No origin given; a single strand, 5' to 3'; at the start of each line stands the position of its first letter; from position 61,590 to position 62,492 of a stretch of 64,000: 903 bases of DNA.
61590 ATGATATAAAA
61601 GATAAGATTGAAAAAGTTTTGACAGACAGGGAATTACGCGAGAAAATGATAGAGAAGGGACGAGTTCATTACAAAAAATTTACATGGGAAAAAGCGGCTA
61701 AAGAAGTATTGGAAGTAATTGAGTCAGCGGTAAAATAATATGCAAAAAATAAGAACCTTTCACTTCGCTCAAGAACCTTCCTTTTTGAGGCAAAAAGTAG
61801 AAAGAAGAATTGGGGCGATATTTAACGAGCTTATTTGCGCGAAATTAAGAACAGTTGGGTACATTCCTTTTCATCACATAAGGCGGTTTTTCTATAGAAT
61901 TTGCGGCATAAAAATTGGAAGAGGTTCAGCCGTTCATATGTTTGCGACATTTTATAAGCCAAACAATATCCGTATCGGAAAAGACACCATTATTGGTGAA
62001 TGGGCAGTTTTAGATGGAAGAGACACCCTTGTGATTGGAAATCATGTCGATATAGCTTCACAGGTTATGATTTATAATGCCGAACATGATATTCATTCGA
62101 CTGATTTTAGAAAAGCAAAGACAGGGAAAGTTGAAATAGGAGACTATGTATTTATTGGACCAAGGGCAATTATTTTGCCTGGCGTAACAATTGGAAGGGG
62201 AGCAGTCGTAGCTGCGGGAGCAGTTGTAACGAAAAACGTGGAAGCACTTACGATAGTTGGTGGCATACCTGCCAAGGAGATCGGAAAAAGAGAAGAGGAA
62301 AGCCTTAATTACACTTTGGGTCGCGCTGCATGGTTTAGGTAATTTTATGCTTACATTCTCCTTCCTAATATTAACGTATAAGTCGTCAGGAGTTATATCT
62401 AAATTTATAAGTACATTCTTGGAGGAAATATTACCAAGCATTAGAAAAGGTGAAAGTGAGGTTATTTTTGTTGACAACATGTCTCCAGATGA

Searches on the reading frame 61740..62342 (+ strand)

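Call 14: search_protein_families(library=pfam, proteins=[window:61740-62342:+], max_evalue=0.0001)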
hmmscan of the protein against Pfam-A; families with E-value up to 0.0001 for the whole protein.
window:61740-62342:+ (200 aa): 2 families
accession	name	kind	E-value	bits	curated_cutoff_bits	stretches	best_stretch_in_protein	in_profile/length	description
PF00132.30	Hexapep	-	2.8e-17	62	27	1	131-165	2-36/36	Bacterial transferase hexapeptide (six repeats)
PF14602.12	Hexapep_2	-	4e-10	39.7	27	1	131-165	2-34/34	Hexapeptide repeat of succinyl-transferase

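Call 51: search_protein_families(library=ncbifam, proteins=[window:61740-62342:+], max_evalue=1e-10)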
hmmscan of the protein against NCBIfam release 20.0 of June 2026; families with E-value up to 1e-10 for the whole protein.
window:61740-62342:+ (200 aa): 22 families
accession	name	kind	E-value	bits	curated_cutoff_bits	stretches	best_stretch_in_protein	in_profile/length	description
NF007797.0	PRK10502.1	subfamily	6.5e-26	91.1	192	1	40-186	36-181/183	WcaF family extracellular polysaccharide biosynthesis acetyltransferase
TIGR03308.1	phn_thr-fam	hypoth_equivalog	3.7e-21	75.9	201.65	1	112-199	90-177/204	phosphonate metabolim protein, transferase hexapeptide repeat family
NF058585.1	HptprglPActTf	PfamEq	3.9e-21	75.4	300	1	108-188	84-164/172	heptaprenylglyceryl phosphate O-acetyltransferase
NF007499.0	PRK10092.1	equivalog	1.3e-18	67.5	314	1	95-182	92-181/183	maltose O-acetyltransferase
NF038307.1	EPS_acetyl_HpsU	equivalog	1.6e-18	67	305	1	41-180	36-174/178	hormogonium polysaccharide biosynthesis acetyltransferase HpsU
NF000311.1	Vat_ABCDEFH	equivalog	7.2e-18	64.9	300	1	128-199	108-179/201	Vat family streptogramin A O-acetyltransferase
NF007240.0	PRK09677.1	equivalog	2.1e-17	63.2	243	1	63-188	52-188/192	putative lipopolysaccharide biosynthesis O-acetyl transferase WbbJ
NF000490.1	chloram_CatB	equivalog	5.6e-17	61.8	350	1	115-191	94-172/210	type B chloramphenicol O-acetyltransferase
TIGR03532.1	DapD_Ac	equivalog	7.6e-17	61.7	231.75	1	58-187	100-217/231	2,3,4,5-tetrahydropyridine-2,6-dicarboxylate N-acetyltransferase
TIGR03570.1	NeuD_NnaD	subfamily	7.3e-16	58.4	160.8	1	65-179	90-202/202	NeuD/PglB/VioB family sugar acetyltransferase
NF033468.1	stregram_VatI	exception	8.7e-16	58.3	415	1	111-186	92-168/208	streptogramin A O-acetyltransferase Vat(I)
NF000504.1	stregram_VatH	exception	9.9e-16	58.3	475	1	120-199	108-186/216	streptogramin A O-acetyltransferase Vat(H)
TIGR04008.1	WcaF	equivalog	9.3e-15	55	326.3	1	46-184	41-178/180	colanic acid biosynthesis acetyltransferase WcaF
NF007076.0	PRK09527.1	equivalog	1.6e-14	53.8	347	1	58-187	57-188/203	galactoside O-acetyltransferase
NF000101.1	stregram_VatA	exception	6.6e-14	52.1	450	1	128-187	116-175/219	streptogramin A O-acetyltransferase Vat(A)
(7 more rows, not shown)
